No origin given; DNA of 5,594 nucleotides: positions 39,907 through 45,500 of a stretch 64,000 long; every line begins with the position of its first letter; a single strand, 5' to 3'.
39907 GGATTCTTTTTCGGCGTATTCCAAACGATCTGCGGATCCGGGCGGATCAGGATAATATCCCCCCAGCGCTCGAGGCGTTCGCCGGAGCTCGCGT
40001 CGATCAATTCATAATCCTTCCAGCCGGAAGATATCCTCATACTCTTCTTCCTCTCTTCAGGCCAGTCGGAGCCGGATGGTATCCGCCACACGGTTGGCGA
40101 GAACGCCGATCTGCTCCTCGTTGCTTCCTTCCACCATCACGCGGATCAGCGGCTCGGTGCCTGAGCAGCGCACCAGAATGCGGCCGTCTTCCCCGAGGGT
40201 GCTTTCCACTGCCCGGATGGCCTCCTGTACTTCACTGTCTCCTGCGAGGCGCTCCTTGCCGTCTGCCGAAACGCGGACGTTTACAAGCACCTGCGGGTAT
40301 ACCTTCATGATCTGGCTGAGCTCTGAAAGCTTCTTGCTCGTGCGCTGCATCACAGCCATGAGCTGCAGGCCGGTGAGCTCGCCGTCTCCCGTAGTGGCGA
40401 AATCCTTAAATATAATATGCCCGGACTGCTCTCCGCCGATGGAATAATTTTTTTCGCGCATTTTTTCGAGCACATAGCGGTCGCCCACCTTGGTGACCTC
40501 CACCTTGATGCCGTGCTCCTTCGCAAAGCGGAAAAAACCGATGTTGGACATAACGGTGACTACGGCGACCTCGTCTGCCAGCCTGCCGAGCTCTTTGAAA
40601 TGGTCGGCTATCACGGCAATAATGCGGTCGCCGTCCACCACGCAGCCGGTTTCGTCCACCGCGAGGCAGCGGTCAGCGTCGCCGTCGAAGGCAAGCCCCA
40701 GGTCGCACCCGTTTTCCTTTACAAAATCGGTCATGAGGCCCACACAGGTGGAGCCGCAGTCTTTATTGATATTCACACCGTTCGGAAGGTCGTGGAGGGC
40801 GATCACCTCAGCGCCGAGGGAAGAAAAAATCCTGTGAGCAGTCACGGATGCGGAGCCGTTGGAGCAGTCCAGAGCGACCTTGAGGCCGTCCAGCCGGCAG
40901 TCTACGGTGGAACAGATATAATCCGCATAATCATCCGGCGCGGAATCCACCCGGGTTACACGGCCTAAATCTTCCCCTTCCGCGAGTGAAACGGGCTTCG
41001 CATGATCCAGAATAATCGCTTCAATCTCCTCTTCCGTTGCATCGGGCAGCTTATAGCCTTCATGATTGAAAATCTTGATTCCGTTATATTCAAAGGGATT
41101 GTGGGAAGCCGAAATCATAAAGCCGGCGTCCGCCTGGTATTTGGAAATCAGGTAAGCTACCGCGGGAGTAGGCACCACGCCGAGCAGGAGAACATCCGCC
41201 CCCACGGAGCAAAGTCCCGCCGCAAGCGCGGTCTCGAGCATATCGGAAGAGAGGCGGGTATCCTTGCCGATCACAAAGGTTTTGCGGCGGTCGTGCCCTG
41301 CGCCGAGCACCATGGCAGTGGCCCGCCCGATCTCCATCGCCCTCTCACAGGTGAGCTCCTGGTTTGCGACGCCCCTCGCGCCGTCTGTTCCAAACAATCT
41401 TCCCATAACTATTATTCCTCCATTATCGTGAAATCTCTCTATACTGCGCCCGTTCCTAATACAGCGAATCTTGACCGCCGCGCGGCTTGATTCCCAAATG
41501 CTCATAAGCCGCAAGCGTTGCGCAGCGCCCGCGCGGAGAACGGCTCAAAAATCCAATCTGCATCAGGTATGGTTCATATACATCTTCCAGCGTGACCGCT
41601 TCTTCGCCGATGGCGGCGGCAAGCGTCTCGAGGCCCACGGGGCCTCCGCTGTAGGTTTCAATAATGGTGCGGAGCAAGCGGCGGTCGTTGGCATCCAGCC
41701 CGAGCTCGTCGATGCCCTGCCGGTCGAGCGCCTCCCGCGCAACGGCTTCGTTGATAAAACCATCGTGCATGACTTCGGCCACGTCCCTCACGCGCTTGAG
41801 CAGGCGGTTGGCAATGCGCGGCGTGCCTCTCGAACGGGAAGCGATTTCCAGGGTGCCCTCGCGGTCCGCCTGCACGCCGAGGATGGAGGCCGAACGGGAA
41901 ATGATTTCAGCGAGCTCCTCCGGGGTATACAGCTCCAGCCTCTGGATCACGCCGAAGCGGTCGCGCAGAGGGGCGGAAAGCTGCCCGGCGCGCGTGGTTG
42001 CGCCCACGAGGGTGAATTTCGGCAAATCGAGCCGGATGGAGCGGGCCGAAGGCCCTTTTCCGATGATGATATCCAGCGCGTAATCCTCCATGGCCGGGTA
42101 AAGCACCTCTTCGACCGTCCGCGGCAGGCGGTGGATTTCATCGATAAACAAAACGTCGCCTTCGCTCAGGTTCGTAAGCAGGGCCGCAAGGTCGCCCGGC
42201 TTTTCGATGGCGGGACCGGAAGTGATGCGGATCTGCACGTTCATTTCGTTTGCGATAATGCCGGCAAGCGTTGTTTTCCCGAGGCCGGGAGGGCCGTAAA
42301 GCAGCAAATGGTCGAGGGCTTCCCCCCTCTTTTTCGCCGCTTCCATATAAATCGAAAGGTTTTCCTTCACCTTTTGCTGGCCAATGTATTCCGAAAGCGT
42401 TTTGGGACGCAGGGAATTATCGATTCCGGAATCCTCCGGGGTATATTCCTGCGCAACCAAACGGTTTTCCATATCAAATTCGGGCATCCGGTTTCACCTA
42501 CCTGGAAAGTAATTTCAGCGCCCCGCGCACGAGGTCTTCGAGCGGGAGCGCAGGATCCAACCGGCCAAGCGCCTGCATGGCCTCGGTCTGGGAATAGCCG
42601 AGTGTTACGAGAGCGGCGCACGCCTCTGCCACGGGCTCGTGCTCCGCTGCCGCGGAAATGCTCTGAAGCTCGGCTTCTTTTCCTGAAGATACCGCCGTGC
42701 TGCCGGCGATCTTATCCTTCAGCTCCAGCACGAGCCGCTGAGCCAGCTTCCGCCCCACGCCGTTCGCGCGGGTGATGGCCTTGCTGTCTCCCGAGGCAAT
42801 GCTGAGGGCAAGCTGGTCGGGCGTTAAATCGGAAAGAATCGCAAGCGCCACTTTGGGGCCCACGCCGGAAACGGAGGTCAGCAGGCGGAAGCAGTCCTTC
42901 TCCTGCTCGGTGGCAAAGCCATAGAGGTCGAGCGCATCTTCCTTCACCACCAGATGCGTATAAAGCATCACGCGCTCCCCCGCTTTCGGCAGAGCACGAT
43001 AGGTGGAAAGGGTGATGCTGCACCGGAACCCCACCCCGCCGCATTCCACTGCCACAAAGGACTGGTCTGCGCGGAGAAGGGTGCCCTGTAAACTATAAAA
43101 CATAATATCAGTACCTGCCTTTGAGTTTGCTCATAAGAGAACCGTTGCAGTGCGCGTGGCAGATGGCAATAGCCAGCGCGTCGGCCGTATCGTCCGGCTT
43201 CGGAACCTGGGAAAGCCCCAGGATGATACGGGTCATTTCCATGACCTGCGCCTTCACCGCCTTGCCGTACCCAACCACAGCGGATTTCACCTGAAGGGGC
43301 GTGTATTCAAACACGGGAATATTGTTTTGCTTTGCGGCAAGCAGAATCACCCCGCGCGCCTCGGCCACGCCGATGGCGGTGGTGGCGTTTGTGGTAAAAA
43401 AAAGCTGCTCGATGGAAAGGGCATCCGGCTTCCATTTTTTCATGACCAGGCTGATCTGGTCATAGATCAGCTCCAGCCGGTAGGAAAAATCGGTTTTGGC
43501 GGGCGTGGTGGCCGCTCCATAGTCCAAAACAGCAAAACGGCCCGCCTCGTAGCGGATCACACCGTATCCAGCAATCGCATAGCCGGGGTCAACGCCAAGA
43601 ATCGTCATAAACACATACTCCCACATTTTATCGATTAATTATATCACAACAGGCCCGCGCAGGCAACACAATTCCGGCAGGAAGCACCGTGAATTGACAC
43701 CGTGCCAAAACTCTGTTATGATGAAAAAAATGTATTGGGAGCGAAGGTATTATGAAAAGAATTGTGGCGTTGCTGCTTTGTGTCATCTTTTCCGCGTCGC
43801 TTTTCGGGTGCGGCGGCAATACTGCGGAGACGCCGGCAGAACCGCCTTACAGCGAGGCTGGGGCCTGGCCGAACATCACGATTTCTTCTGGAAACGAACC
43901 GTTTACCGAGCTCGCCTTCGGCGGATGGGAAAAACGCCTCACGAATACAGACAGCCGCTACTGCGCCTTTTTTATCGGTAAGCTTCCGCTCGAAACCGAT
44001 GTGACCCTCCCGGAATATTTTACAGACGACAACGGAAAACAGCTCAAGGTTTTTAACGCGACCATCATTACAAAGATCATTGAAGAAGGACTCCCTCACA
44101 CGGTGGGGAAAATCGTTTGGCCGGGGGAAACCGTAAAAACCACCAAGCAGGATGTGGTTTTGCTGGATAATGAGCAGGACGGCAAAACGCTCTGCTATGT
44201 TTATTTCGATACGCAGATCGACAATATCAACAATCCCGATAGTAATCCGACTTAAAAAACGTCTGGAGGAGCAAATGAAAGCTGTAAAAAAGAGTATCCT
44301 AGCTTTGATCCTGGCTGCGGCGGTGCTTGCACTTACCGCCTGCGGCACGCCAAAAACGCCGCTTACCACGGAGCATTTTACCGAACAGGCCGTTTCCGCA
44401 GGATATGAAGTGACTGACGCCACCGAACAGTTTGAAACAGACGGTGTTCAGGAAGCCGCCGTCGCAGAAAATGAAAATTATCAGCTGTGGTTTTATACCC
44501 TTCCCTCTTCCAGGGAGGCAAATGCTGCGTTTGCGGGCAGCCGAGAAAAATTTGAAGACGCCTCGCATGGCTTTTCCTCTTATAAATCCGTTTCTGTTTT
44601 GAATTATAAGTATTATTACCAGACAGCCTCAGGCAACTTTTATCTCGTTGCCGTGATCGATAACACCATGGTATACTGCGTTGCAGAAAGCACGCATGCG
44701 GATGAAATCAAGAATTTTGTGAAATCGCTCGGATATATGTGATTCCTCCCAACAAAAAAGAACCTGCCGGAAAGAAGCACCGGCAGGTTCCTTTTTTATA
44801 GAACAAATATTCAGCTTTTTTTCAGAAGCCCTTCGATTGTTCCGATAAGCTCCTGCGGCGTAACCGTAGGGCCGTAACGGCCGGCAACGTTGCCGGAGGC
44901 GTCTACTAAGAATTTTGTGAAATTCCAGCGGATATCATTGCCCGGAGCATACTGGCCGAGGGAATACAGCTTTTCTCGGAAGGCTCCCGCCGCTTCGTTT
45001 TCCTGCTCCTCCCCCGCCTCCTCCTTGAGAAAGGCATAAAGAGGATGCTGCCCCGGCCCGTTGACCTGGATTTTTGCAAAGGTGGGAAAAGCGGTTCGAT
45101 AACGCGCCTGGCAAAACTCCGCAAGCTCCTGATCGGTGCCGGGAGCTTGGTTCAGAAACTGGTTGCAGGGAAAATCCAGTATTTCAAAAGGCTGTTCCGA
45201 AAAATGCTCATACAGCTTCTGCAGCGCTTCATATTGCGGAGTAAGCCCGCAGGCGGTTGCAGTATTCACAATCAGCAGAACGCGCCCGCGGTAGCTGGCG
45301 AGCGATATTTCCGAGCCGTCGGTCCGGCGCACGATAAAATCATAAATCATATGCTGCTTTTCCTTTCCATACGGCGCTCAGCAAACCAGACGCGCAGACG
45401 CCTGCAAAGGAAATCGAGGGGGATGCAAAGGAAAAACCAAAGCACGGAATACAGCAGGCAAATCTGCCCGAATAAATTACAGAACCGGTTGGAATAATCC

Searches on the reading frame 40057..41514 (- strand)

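Call 65: search_protein_families(library=pfam, proteins=[window:40057-41514:-], max_evalue=0.00001)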
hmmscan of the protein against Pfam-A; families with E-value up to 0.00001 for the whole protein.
window:40057-41514:- (485 aa): 4 families
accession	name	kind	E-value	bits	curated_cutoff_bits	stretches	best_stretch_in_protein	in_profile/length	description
PF02878.22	PGM_PMM_I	-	3.4e-45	153.6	22.5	1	39-170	2-133/138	Phosphoglucomutase/phosphomannomutase, alpha/beta/alpha domain I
PF02880.22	PGM_PMM_III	-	6.4e-36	123.4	20.7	1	294-406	1-115/115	Phosphoglucomutase/phosphomannomutase, alpha/beta/alpha domain III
PF00408.26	PGM_PMM_IV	-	8.7e-17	61.4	23.1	1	410-478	1-67/68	Phosphoglucomutase/phosphomannomutase, C-terminal domain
PF02879.22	PGM_PMM_II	-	2.6e-16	60.5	29.3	1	195-290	2-103/103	Phosphoglucomutase/phosphomannomutase, alpha/beta/alpha domain II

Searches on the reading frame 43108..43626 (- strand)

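Call 65: search_protein_families(library=pfam, proteins=[window:43108-43626:-], max_evalue=0.00001)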
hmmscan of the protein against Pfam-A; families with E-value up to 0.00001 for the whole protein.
window:43108-43626:- (172 aa): 1 family
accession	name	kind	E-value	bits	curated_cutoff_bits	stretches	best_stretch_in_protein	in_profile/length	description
PF02075.23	RuvC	-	5.6e-49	166.3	22.2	1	9-157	1-148/148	Crossover junction endodeoxyribonuclease RuvC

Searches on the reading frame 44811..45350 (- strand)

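Call 65: search_protein_families(library=pfam, proteins=[window:44811-45350:-], max_evalue=0.00001)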
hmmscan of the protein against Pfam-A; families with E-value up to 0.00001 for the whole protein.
window:44811-45350:- (179 aa): 1 family
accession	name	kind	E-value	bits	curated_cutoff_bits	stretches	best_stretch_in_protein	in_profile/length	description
PF00255.25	GSHPx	-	2.1e-37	127.4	27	1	2-109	1-108/108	Glutathione peroxidase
